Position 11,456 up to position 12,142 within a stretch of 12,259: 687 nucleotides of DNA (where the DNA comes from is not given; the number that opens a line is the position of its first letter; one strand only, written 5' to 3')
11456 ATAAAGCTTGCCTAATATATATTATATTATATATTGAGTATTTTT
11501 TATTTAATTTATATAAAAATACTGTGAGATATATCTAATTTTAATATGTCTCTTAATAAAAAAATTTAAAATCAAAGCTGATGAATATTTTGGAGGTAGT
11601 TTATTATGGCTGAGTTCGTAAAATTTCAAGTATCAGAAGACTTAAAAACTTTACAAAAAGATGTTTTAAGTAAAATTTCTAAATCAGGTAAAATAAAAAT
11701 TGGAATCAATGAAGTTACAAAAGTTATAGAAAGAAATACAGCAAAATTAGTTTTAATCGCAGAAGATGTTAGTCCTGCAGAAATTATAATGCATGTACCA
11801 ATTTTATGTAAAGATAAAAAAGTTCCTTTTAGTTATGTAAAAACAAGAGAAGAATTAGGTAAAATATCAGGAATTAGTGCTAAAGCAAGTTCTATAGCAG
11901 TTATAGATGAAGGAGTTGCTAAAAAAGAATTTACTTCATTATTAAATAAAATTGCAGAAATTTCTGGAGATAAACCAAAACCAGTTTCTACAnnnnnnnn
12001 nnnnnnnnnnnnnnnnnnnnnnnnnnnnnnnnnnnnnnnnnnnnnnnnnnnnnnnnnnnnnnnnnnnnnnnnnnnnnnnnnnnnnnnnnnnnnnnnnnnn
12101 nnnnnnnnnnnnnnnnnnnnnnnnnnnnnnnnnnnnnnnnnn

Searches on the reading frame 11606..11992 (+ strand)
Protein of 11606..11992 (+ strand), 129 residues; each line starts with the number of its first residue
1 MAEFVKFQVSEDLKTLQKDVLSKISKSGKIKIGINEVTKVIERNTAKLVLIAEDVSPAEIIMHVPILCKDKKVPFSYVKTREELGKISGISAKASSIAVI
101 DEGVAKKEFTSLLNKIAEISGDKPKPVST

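Call 7: find_homologous_proteins(query=window:11606-11992:+)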
Query seq(129 aa) (129 aa): 125 proteins with E <= 0.001 among 148 candidates; the best 120 are listed.
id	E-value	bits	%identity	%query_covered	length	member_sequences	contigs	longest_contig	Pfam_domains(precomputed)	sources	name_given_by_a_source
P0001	1.4e-70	253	100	100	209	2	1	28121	PF01248.32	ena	-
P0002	1.7e-70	252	99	100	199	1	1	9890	PF01248.32,PF08228.17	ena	-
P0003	4.0e-68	245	96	99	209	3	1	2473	PF01248.32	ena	-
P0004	1.7e-64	233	92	98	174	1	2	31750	PF01248.32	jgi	jgi:large subunit ribosomal protein L7Ae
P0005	2.0e-61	223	86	98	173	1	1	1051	PF01248.32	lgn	-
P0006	5.2e-55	202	76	99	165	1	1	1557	PF01248.32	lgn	-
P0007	3.0e-54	200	78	95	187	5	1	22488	PF01248.32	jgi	jgi:large subunit ribosomal protein L7Ae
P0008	8.9e-54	198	76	98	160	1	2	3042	PF01248.32,PF08228.17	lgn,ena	-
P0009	9.0e-54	198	76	98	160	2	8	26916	PF01248.32,PF08228.17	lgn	-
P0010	1.5e-53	198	78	94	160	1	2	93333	PF01248.32,PF08228.17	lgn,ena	-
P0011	1.5e-53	198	78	94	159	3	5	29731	PF01248.32,PF08228.17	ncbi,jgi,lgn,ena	jgi:large subunit ribosomal protein L7Ae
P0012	2.1e-53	197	78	95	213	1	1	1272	PF01248.32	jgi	jgi:large subunit ribosomal protein L7Ae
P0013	3.2e-53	197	72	98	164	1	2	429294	PF01248.32,PF08228.17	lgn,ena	-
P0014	4.9e-53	196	69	97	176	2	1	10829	PF01248.32,PF08228.17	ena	-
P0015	5.4e-53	196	77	95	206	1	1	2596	PF01248.32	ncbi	-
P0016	1.0e-52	195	78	97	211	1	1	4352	PF01248.32,PF08228.17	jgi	jgi:large subunit ribosomal protein L7Ae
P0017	1.8e-52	194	72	97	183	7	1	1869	PF01248.32,PF08228.17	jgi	jgi:large subunit ribosomal protein L7Ae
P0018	1.9e-52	194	73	99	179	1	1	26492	PF01248.32,PF08228.17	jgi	-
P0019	3.8e-52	193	77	94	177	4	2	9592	PF01248.32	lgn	-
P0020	6.2e-52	193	78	94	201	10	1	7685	PF01248.32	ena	-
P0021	8.4e-52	192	75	94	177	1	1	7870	PF01248.32,PF08228.17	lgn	-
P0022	9.1e-52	192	78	94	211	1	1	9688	PF01248.32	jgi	-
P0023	2.2e-51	191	71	98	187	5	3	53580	PF01248.32,PF08228.17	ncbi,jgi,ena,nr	ncbi:MAG TPA: 50S ribosomal protein L7Ae [archaeon]|nr:50S ribosomal protein L7Ae [archaeon]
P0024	2.7e-51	190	70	98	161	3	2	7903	PF01248.32,PF08228.17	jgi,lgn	-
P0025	3.4e-51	190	73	97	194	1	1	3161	PF01248.32,PF08228.17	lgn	-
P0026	2.7e-50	187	72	95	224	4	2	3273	PF01248.32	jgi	jgi:ribosomal protein L7Ae-like RNA K-turn-binding protein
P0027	1.8e-46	175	70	94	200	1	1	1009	PF01248.32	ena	-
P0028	2.1e-46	175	67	98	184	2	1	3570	PF01248.32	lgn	-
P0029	2.6e-46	174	69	98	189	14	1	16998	PF01248.32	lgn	-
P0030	5.4e-46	173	66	98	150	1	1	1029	PF01248.32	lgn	-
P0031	5.7e-46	173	67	98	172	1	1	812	PF01248.32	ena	-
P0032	7.1e-46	173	69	95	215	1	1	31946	PF01248.32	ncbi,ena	-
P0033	8.2e-46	173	67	98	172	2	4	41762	PF01248.32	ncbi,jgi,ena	ncbi:MAG: 50S ribosomal protein L7Ae [archaeon]|jgi:large subunit ribosomal protein L7Ae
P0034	4.1e-45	171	65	98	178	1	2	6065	PF01248.32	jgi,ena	-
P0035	4.2e-45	171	65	98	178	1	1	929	PF01248.32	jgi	jgi:large subunit ribosomal protein L7Ae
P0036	4.3e-45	171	65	98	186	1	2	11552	PF01248.32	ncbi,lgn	-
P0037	6.0e-45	170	64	98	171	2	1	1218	PF01248.32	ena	-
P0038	8.3e-45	170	68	93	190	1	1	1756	PF01248.32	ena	-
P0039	9.0e-45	169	65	98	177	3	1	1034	PF01248.32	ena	-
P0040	1.0e-44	169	68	94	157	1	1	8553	PF01248.32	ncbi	ncbi:MAG: 50S ribosomal protein L7Ae [archaeon]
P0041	1.0e-44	169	64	100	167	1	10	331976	PF01248.32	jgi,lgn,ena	jgi:large subunit ribosomal protein L7Ae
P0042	1.1e-44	169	64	100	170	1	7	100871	PF01248.32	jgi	-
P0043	1.8e-44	169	64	98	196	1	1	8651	PF01248.32,PF08228.17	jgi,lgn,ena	-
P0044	1.9e-44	168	64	95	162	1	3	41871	PF01248.32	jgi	-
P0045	2.2e-44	168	65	94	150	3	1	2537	PF01248.32,PF08228.17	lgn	-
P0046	2.7e-44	168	64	95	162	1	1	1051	PF01248.32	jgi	-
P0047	2.8e-44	168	63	98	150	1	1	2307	PF01248.32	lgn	-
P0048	4.1e-44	167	65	95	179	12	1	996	PF01248.32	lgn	-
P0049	4.9e-44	167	68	94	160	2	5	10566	PF01248.32,PF08228.17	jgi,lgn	-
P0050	5.3e-44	167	64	95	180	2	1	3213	PF01248.32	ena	-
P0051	8.4e-44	166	63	95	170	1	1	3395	PF01248.32,PF08228.17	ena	-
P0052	9.0e-44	166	64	95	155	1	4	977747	PF01248.32,PF08228.17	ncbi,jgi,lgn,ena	-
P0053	1.2e-43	166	66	97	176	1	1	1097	PF01248.32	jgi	jgi:large subunit ribosomal protein L7Ae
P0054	1.5e-43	166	63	98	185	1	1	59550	PF01248.32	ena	-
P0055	2.3e-43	165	63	98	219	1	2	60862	PF01248.32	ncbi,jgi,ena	-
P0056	3.4e-43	164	61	95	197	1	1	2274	PF01248.32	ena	-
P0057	9.8e-43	163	65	95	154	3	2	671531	PF01248.32,PF08228.17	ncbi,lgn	-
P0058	5.3e-42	161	64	95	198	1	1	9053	PF01248.32,PF08228.17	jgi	-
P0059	1.5e-40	156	63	95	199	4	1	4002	PF01248.32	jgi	jgi:large subunit ribosomal protein L7Ae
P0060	1.9e-40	156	67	95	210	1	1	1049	PF01248.32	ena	-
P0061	1.4e-38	150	60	92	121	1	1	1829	PF01248.32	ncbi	-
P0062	1.6e-37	146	59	93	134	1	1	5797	PF01248.32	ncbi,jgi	-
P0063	2.4e-37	146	60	93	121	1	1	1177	PF01248.32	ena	-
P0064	5.8e-36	141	57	92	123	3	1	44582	PF01248.32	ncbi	-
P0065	6.7e-36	141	55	93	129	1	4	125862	PF01248.32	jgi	-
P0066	2.0e-35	139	58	93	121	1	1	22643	PF01248.32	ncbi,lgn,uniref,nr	ncbi:MAG: 50S ribosomal protein L7ae [Candidatus Diapherotrites archaeon]|uniref:Large ribosomal sub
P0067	2.6e-35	139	54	93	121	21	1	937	PF01248.32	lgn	-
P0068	1.6e-34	136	55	92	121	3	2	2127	PF01248.32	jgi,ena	-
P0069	2.1e-34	136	56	93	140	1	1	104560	PF01248.32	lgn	-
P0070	3.3e-34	135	56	92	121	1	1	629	PF01248.32,PF08228.17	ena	-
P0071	1.1e-33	134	56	92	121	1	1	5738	PF01248.32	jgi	jgi:large subunit ribosomal protein L7Ae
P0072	2.3e-31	126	55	92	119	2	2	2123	PF01248.32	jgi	jgi:large subunit ribosomal protein L7Ae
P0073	2.4e-31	126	57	88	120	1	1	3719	PF01248.32,PF08228.17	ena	-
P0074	2.1e-30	123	50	92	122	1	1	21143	PF01248.32,PF08228.17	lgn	-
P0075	1.9e-28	117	51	91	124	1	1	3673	PF01248.32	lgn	-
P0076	3.0e-27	113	55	81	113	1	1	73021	PF01248.32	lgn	-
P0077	3.9e-27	113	47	90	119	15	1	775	PF01248.32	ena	-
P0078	1.9e-25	107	54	84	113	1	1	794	PF01248.32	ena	-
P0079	1.3e-24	105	55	79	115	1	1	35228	PF01248.32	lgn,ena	-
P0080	4.3e-24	103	51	83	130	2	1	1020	PF01248.32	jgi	-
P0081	4.4e-24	103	60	70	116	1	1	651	PF01248.32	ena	-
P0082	4.6e-24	103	46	86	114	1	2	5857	PF01248.32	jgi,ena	-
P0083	4.6e-24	103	48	87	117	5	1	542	PF01248.32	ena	-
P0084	4.6e-24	103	47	85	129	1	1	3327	PF01248.32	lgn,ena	-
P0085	2.2e-23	101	65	64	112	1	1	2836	PF01248.32,PF15608.12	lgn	-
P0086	2.3e-23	101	46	84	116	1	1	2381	PF01248.32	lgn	-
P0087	3.6e-23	100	45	80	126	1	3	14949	PF01248.32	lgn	-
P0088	3.7e-23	100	52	63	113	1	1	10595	PF01248.32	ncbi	-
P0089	3.9e-23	100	46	84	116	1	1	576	PF01248.32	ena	-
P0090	4.6e-23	100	47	87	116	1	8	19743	PF01248.32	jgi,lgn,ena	-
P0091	5.0e-23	99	45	80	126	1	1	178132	PF01248.32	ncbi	-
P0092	5.5e-23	99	58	70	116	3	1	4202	PF01248.32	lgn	-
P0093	1.2e-22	98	50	89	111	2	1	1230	PF01248.32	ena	-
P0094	1.5e-22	98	53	64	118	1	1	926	PF01248.32,PF15608.12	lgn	-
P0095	1.9e-22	98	57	71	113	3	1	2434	PF01248.32,PF15608.12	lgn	-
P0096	2.7e-22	97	56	60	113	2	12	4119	PF01248.32,PF15608.12,PF08228.17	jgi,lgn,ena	-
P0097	4.7e-22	96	58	74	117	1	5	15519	PF01248.32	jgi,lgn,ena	-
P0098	4.9e-22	96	54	74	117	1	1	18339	PF01248.32,PF15608.12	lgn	-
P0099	9.6e-22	95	60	56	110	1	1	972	PF01248.32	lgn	-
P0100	1.7e-21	94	52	64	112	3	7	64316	PF01248.32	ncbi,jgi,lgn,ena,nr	ncbi:MAG TPA: 50S ribosomal protein L7Ae [Candidatus Nanoarchaeia archaeon]|nr:50S ribosomal protein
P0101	2.2e-21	94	45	87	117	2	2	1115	PF01248.32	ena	-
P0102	3.7e-21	93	49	65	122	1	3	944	PF01248.32,PF15608.12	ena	-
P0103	6.8e-21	93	60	60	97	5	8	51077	PF01248.32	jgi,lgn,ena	jgi:large subunit ribosomal protein L7Ae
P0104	1.1e-20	92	51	72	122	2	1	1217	PF01248.32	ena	-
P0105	1.5e-20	91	45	85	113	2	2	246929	PF01248.32,PF15608.12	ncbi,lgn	-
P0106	1.8e-20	91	52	64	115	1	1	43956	PF01248.32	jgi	-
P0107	2.9e-20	91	53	67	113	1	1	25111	PF01248.32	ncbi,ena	-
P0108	4.3e-20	90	53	67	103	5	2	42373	PF01248.32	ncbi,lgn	ncbi:MAG: ribosomal L7Ae/L30e/S12e/Gadd45 family protein [Candidatus Woesearchaeota archaeon]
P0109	5.3e-20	90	53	66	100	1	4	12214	PF01248.32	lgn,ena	-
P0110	5.8e-20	90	55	66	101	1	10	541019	PF01248.32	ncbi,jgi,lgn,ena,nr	ncbi:ribosomal L7Ae/L30e/S12e/Gadd45 family protein [Candidatus Woesearchaeota archaeon]|nr:ribosoma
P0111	6.5e-20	89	45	86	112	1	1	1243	PF01248.32,PF15608.12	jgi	-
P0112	7.2e-20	89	56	66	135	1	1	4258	PF01248.32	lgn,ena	-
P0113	1.3e-19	88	53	66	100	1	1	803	PF01248.32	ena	-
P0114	1.5e-19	88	62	51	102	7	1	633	PF01248.32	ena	-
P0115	2.1e-19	88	52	66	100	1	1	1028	PF01248.32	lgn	-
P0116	3.4e-19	87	62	51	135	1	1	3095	PF01248.32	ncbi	-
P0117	4.7e-19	87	54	67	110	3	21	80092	PF01248.32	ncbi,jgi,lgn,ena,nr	ncbi:50S ribosomal protein L7ae [archaeon]|jgi:large subunit ribosomal protein L7Ae|nr:50S ribosomal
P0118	7.3e-19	86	58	63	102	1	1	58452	PF01248.32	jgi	jgi:large subunit ribosomal protein L7Ae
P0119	9.2e-19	86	53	66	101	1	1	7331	PF01248.32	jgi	jgi:large subunit ribosomal protein L7Ae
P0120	3.0e-18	84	68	49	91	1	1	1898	PF01248.32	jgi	jgi:ribosomal protein L7Ae-like RNA K-turn-binding protein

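Call 12: find_encoding_contigs(protein=P0001, flank=10000, max_places=5)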
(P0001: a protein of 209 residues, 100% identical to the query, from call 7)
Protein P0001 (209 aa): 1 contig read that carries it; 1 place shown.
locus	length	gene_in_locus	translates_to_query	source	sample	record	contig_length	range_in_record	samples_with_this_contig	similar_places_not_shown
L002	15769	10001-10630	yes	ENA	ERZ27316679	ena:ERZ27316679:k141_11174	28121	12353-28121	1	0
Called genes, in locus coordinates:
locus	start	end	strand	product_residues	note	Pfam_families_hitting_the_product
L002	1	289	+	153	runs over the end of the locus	PF00327:Ribosomal_L30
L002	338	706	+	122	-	PF00828:Ribosomal_L27A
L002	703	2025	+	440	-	PF00344:SecY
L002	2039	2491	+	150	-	PF01956:EMC3_TMCO1, PF09973:DUF2208 (weak)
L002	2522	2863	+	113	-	PF01199:Ribosomal_L34e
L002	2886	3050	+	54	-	-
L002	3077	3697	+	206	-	PF00416:Ribosomal_S13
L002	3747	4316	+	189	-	PF01479:S4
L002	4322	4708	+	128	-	PF00411:Ribosomal_S11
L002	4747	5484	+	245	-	PF01193:RNA_pol_L (weak), PF01000:RNA_pol_A_bac, PF00037:Fer4 (faint), PF12797:Fer4_2 (faint), PF12800:Fer4_4 (faint), PF13187:Fer4_9, PF13237:Fer4_10, PF12838:Fer4_7 (weak), +2 more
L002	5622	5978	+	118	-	-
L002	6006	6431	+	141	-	PF00572:Ribosomal_L13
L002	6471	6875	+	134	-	PF00380:Ribosomal_S9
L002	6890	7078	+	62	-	PF01194:RNA_pol_N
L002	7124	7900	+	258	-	PF00318:Ribosomal_S2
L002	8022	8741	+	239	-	PF01978:TrmB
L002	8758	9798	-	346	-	PF08903:DUF1846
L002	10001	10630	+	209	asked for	PF01248:Ribosomal_L7Ae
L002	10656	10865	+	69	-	PF01200:Ribosomal_S28e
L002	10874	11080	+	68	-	PF01246:Ribosomal_L24e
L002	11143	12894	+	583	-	PF00009:GTP_EFTU, PF01926:MMR_HSR1 (weak), PF03144:GTP_EFTU_D2 (faint), PF11987:IF-2, PF14578:GTP_EFTU_D4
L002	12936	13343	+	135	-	PF01092:Ribosomal_S6e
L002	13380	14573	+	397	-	PF00009:GTP_EFTU, PF09173:eIF2_C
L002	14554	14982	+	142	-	-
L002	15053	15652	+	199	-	PF03876:SHS2_Rpb7-N, PF00575:S1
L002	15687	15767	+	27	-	?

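Call 13: find_encoding_contigs(protein=P0002, flank=6000, max_places=5)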
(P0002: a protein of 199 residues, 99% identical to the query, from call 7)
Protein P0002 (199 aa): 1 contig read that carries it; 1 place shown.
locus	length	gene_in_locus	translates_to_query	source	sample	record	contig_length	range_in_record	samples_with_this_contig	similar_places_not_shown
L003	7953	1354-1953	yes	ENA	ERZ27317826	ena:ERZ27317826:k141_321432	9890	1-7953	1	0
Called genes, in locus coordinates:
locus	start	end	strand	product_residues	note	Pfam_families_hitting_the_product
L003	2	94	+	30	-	?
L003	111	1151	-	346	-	PF08903:DUF1846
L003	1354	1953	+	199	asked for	PF08228:RNase_P_pop3 (faint), PF01248:Ribosomal_L7Ae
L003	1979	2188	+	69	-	PF01200:Ribosomal_S28e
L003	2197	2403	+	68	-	PF01246:Ribosomal_L24e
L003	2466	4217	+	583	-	PF00009:GTP_EFTU, PF01926:MMR_HSR1 (weak), PF03144:GTP_EFTU_D2 (faint), PF11987:IF-2, PF14578:GTP_EFTU_D4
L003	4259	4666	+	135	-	PF01092:Ribosomal_S6e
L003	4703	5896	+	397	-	PF00009:GTP_EFTU, PF09173:eIF2_C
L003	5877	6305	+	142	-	-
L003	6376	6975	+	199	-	PF03876:SHS2_Rpb7-N, PF00575:S1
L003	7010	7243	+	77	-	PF06093:Spt4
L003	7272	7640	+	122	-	PF01282:Ribosomal_S24e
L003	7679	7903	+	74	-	PF01599:Ribosomal_S27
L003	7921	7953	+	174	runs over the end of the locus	PF02517:Rce1-like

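Call 14: find_encoding_contigs(protein=P0003, flank=3000, max_places=5)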
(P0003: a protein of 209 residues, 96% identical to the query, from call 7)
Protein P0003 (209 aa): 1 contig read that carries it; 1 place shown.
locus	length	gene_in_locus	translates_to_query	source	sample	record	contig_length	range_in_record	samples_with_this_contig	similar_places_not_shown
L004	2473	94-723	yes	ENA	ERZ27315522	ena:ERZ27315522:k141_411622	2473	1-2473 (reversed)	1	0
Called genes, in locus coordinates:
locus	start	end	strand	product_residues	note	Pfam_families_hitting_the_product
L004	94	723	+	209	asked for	PF01248:Ribosomal_L7Ae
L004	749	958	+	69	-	PF01200:Ribosomal_S28e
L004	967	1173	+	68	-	PF01246:Ribosomal_L24e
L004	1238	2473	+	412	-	?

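Call 32: predict_structure(alignment_id=A2)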
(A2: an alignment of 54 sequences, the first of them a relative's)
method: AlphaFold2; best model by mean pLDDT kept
length: 209 residues; sequences in the alignment: 54
mean_pLDDT: 72.8   pTM: 0.56
mean pLDDT of the five models: 72.8, 70.8, 70.6, 70.1, 66.9
residues with pLDDT >= 90: 83; 70-90: 29; 50-70: 52; < 50: 45
segments of 3 or more residues with pLDDT < 50: 1-3, 128-139, 145-147, 154-157, 160-163, 171-173, 188-190
pLDDT, mean of each block of 10 residues (from residue 1): 58 90 94 95 96 88 90 92 90 93 94 88 51 45 51 49 51 51 52 51 56
secondary structure, 60 per line:
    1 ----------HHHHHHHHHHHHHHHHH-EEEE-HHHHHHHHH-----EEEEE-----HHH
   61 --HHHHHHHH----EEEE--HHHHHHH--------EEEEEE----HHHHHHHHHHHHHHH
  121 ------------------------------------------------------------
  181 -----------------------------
elements in order: H11-27 E29-32 H34-42 E48-52 H63-70 E75-78 H81-87 E96-101 H106-120

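Call 37: fold_search(model_id=the predicted structure, library=pdb)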
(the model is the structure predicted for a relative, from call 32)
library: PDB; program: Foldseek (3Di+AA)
matches with E <= 10: 881; with E <= 0.001: 439
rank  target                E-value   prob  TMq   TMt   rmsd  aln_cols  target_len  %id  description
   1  5g4u_K                7.6e-14  1.00  0.54  0.91   2.0       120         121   47  Association of three two-k-turn units based on Kt-7 3bU,3nU, forming a triangular-shaped structure (released 2016-09-28)
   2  6q8u_C                1.4e-13  1.00  0.54  0.90   1.7       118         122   47  Structure of the standard kink turn HmKt-7 variant A2bm6A bound with AfL7Ae protein (released 2019-07-03)
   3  9l6z_A                1.7e-13  1.00  0.53  0.92   1.4       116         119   44  Crystal structure of the L7Ae derivative protein LS12 in RNA-free state (released 2025-04-02)
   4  5g4u_C                2.3e-13  1.00  0.54  0.92   1.6       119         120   47  Association of three two-k-turn units based on Kt-7 3bU,3nU, forming a triangular-shaped structure (released 2016-09-28)
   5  4bw0_B                2.4e-13  1.00  0.53  0.93   1.2       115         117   48  The molecular recognition of kink turn structure by the L7Ae class of proteins (released 2013-11-06)
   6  5g4u_L                2.8e-13  1.00  0.53  0.92   1.3       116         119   47  Association of three two-k-turn units based on Kt-7 3bU,3nU, forming a triangular-shaped structure (released 2016-09-28)
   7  2fc3                  5.1e-13  1.00  0.54  0.89   1.4       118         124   42  Crystal structure of the extremely thermostable Aeropyrum pernix L7Ae multifunctional protein (released 2006-11-28)
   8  5xtm_A                8.4e-13  1.00  0.54  0.90   2.1       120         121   40  Crystal structure of PhoRpp38 bound to a K-turn in P12.2 helix (released 2018-02-07)
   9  3hjw_C                1.2e-12  1.00  0.53  0.91   2.1       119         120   40  Structure of a functional ribonucleoprotein pseudouridine synthase bound to a substrate RNA (released 2009-06-23)
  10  3paf_A                1.4e-12  1.00  0.50  0.87   2.5       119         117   46  M. jannaschii L7Ae mutant (released 2011-11-02)
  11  2hvy_D                1.7e-12  1.00  0.53  0.90   2.2       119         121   40  Crystal structure of an H/ACA box RNP from Pyrococcus furiosus (released 2006-09-12)
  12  4c4w_C                1.8e-12  1.00  0.51  0.91   1.3       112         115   49  Structure of a rare, non-standard sequence k-turn bound by L7Ae protein (released 2014-02-12)
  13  5xtm_C                1.9e-12  1.00  0.53  0.88   1.5       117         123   41  Crystal structure of PhoRpp38 bound to a K-turn in P12.2 helix (released 2018-02-07)
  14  1sds_C                2.3e-12  1.00  0.51  0.93   1.4       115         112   44  Structure of protein L7Ae bound to a K-turn derived from an archaeal box H/ACA sRNA (released 2004-05-18)
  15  3pla_C                2.4e-12  1.00  0.54  0.91   1.7       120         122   43  Crystal structure of a catalytically active substrate-bound box C/D RNP from Sulfolobus solfataricus (released 2011-01-26)
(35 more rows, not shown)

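Call 40: search_protein_representatives(protein=window:11606-11992:+)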
Query: 129 residues. Proteins with E-value up to 0.001 (for the whole library): 1975; up to 1e-10: 268; up to 1e-30: 4. The best 150 are listed.
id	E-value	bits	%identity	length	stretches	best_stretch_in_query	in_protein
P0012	6.6e-54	197.2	77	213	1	1-125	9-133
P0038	2.6e-45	169.5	67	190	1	1-126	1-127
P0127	4.6e-34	133.3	54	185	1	6-129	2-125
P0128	1.9e-31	124.9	55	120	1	2-119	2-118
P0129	2.3e-28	115.0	50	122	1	5-119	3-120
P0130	1.2e-27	112.6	43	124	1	3-120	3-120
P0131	5.5e-27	110.5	54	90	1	1-89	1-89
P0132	1.6e-26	109.1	47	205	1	6-123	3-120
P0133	9.6e-26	106.5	46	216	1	6-122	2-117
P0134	1.0e-25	106.5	53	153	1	19-115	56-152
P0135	7.5e-25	103.7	47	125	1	4-119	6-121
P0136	9.1e-25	103.4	47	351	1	10-119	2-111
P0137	1.9e-24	102.4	44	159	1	4-120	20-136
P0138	7.2e-24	100.5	43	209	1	1-126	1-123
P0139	4.4e-23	98.0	41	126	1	4-117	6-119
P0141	1.2e-22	96.6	45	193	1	4-123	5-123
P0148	1.2e-21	93.3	42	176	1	2-119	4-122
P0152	4.0e-21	91.7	40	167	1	3-120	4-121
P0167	1.8e-19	86.4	38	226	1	7-126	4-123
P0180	4.4e-18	81.9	38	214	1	3-123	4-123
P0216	3.7e-15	72.5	50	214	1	19-115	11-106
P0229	2.5e-14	69.8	40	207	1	19-127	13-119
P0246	1.0e-13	67.9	35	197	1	1-108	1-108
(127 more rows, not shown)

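Call 48: list_cluster_members(proteins=[P0132, P0138, P0141, P0148, P0152, P0167, P0180, P0216, P0229, P0246])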
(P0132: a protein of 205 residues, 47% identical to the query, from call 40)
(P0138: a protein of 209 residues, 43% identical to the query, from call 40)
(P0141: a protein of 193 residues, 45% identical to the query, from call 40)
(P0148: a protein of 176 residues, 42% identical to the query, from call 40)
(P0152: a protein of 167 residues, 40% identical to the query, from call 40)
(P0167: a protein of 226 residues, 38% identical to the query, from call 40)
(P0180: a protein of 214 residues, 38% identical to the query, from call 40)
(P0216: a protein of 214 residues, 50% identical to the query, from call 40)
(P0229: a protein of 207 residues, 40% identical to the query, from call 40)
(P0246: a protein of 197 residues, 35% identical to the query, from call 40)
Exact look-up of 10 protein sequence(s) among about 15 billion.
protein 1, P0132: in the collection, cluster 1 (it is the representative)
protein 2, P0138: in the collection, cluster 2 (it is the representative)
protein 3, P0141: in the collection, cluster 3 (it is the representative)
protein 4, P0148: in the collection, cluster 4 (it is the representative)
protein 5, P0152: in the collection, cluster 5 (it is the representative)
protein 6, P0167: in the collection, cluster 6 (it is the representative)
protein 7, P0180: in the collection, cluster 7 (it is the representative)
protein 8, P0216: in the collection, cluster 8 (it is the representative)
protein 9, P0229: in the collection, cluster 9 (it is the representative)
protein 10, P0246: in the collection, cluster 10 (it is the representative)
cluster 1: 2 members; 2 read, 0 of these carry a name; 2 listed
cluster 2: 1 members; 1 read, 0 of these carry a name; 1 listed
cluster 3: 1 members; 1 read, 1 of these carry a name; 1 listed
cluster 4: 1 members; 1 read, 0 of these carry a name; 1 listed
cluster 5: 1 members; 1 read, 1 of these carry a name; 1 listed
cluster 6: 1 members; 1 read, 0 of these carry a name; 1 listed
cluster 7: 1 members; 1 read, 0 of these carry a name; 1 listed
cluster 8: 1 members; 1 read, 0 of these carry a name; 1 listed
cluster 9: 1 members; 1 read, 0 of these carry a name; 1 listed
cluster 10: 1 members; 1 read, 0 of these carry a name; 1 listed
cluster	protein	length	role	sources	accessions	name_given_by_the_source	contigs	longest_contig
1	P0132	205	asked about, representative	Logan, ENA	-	-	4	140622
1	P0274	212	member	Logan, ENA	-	-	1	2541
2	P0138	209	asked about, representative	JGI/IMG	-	-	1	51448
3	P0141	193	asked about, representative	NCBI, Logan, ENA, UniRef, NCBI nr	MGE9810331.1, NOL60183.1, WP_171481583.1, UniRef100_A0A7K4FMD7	50S ribosomal protein L7Ae [Ferroplasma acidiphilum] | Large ribosomal subunit protein eL8 n=1 Tax=Ferroplasma acidiphilum TaxID=74969 ...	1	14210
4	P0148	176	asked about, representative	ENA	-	-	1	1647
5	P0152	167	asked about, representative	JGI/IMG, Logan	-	large subunit ribosomal protein L7Ae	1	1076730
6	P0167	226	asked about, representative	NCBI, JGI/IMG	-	-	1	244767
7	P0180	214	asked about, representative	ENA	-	-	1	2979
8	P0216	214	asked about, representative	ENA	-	-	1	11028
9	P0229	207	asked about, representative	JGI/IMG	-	-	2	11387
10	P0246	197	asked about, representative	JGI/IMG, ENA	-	-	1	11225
